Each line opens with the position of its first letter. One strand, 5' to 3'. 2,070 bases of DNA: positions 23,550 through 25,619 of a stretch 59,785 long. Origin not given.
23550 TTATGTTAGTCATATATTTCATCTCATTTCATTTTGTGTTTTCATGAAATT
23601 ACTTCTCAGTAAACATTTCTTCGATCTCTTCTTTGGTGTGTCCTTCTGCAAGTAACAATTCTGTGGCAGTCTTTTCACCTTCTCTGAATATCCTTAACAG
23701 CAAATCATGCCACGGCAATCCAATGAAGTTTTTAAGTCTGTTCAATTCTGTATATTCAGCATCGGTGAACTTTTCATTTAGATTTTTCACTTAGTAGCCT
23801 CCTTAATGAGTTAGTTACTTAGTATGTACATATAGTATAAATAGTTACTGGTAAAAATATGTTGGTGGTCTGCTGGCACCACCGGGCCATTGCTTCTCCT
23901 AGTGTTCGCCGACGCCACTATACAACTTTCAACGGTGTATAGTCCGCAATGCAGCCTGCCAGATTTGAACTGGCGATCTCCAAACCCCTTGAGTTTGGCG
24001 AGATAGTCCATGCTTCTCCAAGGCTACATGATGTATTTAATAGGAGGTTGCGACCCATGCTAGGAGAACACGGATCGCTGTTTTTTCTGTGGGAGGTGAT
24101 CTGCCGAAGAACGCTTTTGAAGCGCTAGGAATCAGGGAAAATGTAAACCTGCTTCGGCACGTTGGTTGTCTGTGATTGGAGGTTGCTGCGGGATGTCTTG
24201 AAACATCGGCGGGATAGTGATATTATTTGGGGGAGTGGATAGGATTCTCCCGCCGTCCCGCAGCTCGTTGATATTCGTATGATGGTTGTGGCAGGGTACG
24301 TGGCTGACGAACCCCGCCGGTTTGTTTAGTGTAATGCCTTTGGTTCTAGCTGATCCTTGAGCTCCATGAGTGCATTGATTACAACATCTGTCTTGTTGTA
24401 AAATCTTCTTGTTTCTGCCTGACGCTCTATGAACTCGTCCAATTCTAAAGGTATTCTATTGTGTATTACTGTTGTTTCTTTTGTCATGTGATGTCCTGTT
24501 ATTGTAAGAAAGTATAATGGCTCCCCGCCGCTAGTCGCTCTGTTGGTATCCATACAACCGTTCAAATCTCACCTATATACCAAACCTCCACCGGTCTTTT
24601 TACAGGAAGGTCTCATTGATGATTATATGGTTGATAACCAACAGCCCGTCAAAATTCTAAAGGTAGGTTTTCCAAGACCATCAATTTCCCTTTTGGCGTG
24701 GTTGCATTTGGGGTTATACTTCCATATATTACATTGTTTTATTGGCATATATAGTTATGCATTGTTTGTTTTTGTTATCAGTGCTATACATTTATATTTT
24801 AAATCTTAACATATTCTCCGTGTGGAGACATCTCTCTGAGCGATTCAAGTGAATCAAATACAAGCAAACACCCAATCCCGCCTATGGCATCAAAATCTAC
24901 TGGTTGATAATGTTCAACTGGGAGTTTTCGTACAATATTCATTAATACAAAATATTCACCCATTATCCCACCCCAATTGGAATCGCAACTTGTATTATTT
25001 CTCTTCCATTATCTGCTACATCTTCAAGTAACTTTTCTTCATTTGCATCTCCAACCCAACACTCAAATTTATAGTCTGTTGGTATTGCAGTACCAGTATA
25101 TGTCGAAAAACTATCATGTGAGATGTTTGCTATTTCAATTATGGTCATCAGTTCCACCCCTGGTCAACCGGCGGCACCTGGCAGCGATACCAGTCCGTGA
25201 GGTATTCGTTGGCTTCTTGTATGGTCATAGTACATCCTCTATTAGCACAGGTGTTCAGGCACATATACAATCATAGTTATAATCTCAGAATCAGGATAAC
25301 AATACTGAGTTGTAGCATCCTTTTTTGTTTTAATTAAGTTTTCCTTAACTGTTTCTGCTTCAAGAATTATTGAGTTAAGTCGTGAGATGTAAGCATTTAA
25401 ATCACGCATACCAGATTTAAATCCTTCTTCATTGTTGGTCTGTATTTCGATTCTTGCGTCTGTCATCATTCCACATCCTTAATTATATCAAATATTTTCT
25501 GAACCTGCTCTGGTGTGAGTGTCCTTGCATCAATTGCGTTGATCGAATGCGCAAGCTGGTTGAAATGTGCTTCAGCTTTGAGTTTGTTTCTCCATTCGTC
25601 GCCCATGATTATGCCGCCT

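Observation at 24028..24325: GC-rich structured non-coding island upstream of the tRNA-like gene, studded with SD/anti-SD-like motifs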

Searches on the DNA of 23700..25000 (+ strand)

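Call 6: search_rna_families(source=window, start=23700, end=24700, threshold=evalue, max_evalue=10, show_alignments=5)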
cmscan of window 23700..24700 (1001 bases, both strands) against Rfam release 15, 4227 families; matches with E-value up to 10: 2.
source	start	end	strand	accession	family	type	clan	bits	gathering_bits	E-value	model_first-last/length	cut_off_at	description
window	23949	24027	+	RF04354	Plastid-ycf2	Cis-reg;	-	23.3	65.7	0.037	1-75/75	no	Plastid-ycf2 5UTR RNA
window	23933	23955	-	RF01107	SBRMV1_UPD-PKf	Cis-reg;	-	15.6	39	8.2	1-27/27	no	Pseudoknot of upstream pseudoknot domain (UPD) of the 3'UTR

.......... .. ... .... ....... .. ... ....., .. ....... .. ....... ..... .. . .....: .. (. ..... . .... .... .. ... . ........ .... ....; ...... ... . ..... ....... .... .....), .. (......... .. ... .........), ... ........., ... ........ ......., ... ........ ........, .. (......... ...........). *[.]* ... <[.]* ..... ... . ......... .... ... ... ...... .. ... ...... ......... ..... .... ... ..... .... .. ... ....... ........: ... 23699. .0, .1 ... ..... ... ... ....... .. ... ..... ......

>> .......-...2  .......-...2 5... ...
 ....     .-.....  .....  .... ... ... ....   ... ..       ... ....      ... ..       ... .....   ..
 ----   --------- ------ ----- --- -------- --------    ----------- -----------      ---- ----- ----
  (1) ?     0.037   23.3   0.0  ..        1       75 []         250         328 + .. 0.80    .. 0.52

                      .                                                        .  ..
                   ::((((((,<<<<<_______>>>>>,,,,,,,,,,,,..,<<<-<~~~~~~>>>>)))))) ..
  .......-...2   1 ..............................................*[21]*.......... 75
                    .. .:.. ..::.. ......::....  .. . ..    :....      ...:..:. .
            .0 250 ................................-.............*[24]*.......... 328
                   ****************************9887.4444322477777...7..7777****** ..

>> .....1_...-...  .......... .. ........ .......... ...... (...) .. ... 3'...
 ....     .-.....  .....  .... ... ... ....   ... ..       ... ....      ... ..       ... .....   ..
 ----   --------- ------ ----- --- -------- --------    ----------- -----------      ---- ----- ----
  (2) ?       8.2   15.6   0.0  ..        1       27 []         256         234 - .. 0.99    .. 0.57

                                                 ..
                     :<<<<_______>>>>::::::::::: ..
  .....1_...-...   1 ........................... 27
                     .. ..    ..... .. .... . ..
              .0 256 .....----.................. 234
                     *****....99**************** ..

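Call 9: search_dna_similar(query=window:23800-24600:+, collection=phages, mode=distant, max_rows=30)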
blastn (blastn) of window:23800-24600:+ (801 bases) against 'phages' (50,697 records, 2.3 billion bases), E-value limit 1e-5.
No match.

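Call 67: build_rna_model(alignment_id=A3, structure=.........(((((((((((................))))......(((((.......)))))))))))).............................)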
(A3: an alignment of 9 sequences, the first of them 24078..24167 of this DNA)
Model R1 built from alignment A3 (9 sequences, 99 columns); structure: as given.
model positions 86; base pairs 16; branch points 1; effective number of sequences 1.72; information 0.66 bits per position. Calibrated on 0.2 Mb of random sequence (short: E-values are rough).
structure used (alignment columns):
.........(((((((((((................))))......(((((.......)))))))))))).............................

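Call 68: search_with_rna_model(model_id=R1, sources=[window, L001, L002, L003, L007, L009, L011, L012, L013, L014, L015, L016, L017, L018, L019, L020, L021, L022, L023, L024, L025, L026, L027, L028, L029, L030, L031, L032, L033, L034, L035, L036, L037, L038, L039, L040, L041, L042, L043, L044, L045, L046, L047, L048, L049], max_evalue=1)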
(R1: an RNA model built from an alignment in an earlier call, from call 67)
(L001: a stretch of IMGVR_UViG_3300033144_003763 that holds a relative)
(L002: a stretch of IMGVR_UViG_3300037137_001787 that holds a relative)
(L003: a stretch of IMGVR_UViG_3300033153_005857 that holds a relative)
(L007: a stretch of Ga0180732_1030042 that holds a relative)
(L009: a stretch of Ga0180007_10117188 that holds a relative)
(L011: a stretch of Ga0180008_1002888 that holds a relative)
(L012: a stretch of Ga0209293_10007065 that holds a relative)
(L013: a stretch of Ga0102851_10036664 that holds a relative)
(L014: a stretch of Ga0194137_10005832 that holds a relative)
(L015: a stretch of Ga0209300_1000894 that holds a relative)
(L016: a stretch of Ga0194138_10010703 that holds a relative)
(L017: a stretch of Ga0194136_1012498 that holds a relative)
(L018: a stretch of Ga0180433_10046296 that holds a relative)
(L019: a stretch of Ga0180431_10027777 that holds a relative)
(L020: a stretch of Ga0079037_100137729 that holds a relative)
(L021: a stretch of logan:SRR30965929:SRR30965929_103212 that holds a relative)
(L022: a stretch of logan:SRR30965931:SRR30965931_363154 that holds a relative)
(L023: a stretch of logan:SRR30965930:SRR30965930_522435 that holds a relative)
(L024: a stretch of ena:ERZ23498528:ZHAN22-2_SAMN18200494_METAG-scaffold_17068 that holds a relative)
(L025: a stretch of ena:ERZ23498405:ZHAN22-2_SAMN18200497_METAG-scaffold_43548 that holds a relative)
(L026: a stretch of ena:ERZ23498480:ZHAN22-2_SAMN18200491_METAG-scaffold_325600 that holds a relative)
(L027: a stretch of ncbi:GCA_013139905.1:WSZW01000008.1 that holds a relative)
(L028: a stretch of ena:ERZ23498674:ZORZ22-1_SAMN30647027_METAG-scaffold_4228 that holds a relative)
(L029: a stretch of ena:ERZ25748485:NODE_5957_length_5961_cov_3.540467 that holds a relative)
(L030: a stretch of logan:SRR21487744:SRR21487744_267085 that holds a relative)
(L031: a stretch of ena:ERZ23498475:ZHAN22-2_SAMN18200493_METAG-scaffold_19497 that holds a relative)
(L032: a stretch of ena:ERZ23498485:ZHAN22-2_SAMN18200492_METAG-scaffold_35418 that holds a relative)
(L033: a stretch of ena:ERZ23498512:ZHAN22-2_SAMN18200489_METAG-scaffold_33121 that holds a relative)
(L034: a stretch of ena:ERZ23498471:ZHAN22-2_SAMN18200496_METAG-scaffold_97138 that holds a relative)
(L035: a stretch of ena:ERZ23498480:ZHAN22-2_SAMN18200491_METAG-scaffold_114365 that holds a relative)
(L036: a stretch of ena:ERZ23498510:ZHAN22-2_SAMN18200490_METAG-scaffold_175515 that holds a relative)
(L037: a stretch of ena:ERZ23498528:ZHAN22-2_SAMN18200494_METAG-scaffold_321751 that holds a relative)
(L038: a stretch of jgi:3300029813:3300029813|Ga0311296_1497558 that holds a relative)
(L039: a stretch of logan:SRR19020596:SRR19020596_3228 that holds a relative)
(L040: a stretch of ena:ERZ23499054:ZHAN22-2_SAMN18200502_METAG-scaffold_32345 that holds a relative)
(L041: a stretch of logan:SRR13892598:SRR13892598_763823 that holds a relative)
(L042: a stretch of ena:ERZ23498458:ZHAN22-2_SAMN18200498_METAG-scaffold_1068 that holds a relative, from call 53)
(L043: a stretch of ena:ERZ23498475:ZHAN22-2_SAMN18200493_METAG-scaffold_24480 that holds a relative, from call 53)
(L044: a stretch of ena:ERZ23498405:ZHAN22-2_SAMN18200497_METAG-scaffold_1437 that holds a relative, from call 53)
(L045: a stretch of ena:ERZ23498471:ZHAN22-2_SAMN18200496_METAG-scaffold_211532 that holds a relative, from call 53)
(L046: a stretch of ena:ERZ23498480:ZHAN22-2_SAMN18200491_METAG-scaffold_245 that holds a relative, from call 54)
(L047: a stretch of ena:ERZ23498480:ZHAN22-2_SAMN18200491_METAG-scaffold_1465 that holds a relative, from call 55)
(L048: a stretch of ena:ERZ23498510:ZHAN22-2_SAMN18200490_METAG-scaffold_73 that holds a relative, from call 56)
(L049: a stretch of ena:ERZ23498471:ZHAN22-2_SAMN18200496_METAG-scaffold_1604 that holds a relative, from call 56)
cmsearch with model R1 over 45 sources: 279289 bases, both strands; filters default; matches with E-value up to 1: 17.
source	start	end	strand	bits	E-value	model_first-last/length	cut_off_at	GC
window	24078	24164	-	107.8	1e-28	1-86/86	no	0.48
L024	52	139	+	106.2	3.1e-28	1-86/86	no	0.49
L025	474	561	+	106.2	3.1e-28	1-86/86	no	0.49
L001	7534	7619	+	104.3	1.1e-27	1-86/86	no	0.5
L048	3715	3800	+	104.1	1.2e-27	1-86/86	no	0.51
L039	1579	1663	+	96.3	2.5e-25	1-86/86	no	0.54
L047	3997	4083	+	90.2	1.6e-23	1-86/86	no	0.47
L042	1785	1870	+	84.9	5.8e-22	1-86/86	no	0.48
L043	4051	4136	+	84.9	5.8e-22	1-86/86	no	0.48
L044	551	636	+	84.9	5.8e-22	1-86/86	no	0.48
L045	1600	1685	+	84.9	5.8e-22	1-86/86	no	0.48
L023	1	71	+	71.3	6e-18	17-86/86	5'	0.49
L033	461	541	+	60.2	1.2e-14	1-86/86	no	0.47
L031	318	399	+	55.1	3.8e-13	1-86/86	no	0.48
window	24166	24270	-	21.9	0.0023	1-86/86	no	0.53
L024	351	405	-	14.7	0.31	1-86/86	no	0.4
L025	773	827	-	14.7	0.31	1-86/86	no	0.4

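Call 96: search_rna_families(source=window, start=24300, end=25000, threshold=evalue, max_evalue=10, show_alignments=3)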
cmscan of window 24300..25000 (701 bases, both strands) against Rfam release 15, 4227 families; matches with E-value up to 10: 0.
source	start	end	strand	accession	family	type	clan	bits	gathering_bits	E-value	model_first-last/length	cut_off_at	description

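Call 106: search_with_rna_model(model_id=R1, sources=[L050, L051], max_evalue=1)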
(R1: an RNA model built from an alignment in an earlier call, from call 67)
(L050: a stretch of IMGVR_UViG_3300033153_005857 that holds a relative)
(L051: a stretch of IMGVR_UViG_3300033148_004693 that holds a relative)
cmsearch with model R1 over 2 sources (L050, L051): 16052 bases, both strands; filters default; matches with E-value up to 1: 3.
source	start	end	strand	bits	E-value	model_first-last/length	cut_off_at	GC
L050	246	333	-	87.3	6.7e-24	1-86/86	no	0.51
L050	136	218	-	32.2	1.2e-07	1-86/86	no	0.51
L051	20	125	-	18.1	0.0018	1-86/86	no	0.51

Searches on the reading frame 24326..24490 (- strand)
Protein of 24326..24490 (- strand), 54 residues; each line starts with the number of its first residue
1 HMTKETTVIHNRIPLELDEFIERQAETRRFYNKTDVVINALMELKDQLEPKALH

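Call 12: search_protein_families(library=phrogs, proteins=[window:24326-24490:-], max_evalue=0.01)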
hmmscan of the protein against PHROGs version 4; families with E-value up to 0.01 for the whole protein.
window:24326-24490:- (54 aa): 0 families

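Call 52: find_homologous_proteins(query=window:24326-24487:-)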
Query window:24326-24487:- (53 aa): 11 proteins with E <= 0.001 among 12 candidates.
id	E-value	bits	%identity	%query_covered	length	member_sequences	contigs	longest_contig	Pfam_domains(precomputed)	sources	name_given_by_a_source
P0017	4.0e-23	97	91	100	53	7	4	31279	-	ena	-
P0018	2.2e-21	91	89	100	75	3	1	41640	-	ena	-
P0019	1.8e-20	88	81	100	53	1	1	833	-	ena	-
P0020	1.8e-20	88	94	91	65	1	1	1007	-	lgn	-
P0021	4.9e-20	87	81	100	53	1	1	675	-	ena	-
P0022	9.7e-20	86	83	100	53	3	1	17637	-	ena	-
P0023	1.0e-19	86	79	100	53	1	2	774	-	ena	-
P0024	2.4e-19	85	86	94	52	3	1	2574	-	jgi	-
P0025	5.2e-18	81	82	96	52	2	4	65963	-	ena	-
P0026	3.3e-17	78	76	96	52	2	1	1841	-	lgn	-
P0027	2.8e-10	57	69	89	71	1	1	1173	-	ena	-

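Call 53: find_encoding_contigs(protein=P0017, flank=3500, max_places=4)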
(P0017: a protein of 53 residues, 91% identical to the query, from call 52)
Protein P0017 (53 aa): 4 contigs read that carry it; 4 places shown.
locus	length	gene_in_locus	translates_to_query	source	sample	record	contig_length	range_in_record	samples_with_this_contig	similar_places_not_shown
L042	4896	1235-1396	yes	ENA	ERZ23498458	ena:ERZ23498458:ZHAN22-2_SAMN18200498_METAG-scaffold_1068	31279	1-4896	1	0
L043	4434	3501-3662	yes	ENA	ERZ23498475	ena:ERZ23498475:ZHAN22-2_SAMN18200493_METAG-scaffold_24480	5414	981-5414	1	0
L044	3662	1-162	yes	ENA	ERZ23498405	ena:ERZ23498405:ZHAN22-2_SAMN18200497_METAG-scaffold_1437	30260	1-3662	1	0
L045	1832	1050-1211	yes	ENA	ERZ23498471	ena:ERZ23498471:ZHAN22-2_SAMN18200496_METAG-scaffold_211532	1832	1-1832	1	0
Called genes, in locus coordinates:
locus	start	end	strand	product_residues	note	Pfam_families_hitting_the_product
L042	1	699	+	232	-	?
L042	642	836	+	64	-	-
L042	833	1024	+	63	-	-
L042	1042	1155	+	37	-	-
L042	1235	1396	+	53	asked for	-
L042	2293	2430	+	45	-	-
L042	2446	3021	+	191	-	-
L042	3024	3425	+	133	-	-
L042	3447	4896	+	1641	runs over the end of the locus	-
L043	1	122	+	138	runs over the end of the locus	PF01797:Y1_Tnp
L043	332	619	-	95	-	-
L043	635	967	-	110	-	-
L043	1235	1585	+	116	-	-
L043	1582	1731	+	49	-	-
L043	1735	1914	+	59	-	-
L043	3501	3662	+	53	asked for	-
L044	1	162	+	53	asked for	?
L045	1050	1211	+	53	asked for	-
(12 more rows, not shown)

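Call 54: find_encoding_contigs(protein=P0018, flank=3500, max_places=2)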
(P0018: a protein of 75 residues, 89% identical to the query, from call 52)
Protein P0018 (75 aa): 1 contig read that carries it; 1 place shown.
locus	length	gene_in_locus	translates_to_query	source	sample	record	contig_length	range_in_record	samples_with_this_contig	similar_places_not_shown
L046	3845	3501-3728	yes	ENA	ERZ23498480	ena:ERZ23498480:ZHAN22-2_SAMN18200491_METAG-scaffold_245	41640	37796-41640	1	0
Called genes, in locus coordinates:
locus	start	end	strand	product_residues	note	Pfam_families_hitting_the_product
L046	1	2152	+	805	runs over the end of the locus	PF01935:DUF87 (weak), PF12846:AAA_10 (faint), PF19044:P-loop_TraG (weak), PF10412:TrwB_AAD_bind (faint), PF13401:AAA_22 (faint)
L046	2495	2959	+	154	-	-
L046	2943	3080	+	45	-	-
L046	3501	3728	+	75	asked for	-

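Call 55: find_encoding_contigs(protein=P0022, flank=3500, max_places=2)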
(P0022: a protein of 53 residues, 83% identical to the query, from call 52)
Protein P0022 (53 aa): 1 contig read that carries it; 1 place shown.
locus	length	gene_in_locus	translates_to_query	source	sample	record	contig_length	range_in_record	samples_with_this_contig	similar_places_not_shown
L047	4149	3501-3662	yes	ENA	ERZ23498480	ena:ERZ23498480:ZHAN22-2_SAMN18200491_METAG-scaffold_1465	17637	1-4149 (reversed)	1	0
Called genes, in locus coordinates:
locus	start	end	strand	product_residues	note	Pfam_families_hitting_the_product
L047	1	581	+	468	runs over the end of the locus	PF02310:B12-binding, PF04055:Radical_SAM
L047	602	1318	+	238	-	-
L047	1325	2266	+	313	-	PF07475:Hpr_kinase_C (faint)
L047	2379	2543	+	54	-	-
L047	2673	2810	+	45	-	-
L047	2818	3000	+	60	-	-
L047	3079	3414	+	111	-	-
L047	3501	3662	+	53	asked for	-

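Call 56: find_encoding_contigs(protein=P0025, flank=3500, max_places=4)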
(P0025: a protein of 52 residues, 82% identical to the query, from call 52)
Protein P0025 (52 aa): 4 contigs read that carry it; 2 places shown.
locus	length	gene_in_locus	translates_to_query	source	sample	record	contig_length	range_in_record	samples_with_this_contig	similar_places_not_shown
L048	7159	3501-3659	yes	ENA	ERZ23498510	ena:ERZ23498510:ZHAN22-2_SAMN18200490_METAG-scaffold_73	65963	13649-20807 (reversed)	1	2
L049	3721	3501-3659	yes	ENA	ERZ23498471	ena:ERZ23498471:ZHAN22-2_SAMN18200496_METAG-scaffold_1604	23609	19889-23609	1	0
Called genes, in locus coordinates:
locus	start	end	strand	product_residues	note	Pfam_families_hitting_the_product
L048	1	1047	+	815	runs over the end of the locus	PF01935:DUF87 (weak), PF12846:AAA_10 (faint)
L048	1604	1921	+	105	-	-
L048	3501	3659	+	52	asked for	-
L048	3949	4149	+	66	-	-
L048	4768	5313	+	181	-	-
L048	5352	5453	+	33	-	-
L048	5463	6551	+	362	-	-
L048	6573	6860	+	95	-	-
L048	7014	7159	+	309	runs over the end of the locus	PF25705:Gad1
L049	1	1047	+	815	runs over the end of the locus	PF01935:DUF87 (weak), PF12846:AAA_10 (faint)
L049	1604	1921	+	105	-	-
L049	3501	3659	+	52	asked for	-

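Call 100: search_protein_families(library=pfam, proteins=[window:24326-24487:-], max_evalue=0.1)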
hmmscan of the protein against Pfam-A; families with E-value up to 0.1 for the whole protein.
window:24326-24487:- (53 aa): 0 families

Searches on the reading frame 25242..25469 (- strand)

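Call 12: search_protein_families(library=phrogs, proteins=[window:25242-25469:-], max_evalue=0.01)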
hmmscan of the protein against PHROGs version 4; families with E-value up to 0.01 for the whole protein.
window:25242-25469:- (75 aa): 0 families

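Call 100: search_protein_families(library=pfam, proteins=[window:25242-25469:-], max_evalue=0.1)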
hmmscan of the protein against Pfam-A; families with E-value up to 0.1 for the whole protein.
window:25242-25469:- (75 aa): 1 family
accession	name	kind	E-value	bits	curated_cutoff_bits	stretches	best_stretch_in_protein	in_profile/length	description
PF17321.7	Vac17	-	0.00072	19.3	25.8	1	14-54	42-79/441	Vacuole-related protein 17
